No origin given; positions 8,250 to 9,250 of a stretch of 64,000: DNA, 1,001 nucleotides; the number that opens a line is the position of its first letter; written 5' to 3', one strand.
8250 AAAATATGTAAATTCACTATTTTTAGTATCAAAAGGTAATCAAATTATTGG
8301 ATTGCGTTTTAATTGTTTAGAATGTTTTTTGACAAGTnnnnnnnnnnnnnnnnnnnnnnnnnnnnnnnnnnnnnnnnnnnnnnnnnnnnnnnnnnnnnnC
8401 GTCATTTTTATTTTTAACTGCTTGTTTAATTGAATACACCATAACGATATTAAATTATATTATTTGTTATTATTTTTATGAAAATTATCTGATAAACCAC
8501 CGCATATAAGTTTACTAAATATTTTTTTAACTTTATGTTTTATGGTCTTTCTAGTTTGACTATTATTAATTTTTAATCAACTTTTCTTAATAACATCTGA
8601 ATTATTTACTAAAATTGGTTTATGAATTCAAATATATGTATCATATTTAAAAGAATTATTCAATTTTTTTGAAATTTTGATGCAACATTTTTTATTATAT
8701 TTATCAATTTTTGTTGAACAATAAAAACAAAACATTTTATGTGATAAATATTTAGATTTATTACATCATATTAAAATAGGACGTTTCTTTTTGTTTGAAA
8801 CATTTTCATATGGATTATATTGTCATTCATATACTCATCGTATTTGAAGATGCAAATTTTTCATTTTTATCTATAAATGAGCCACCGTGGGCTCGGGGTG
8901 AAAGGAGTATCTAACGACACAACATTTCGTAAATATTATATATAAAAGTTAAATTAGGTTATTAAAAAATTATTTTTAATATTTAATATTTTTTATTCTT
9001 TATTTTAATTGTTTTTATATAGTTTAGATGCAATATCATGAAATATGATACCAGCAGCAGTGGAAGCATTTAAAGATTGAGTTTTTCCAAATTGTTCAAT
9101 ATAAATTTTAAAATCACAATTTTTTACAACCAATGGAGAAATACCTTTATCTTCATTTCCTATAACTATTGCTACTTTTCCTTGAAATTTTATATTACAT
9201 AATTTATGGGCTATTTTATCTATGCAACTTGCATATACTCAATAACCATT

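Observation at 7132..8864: Three-gene EcoRI-like R-M cassette in which both enzymes are switched off at simple-sequence repeats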

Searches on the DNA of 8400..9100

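Call 40: search_rna_families(source=window, start=8400, end=9100, threshold=evalue, max_evalue=1)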
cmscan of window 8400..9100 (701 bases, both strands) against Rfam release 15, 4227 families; matches with E-value up to 1: 0.
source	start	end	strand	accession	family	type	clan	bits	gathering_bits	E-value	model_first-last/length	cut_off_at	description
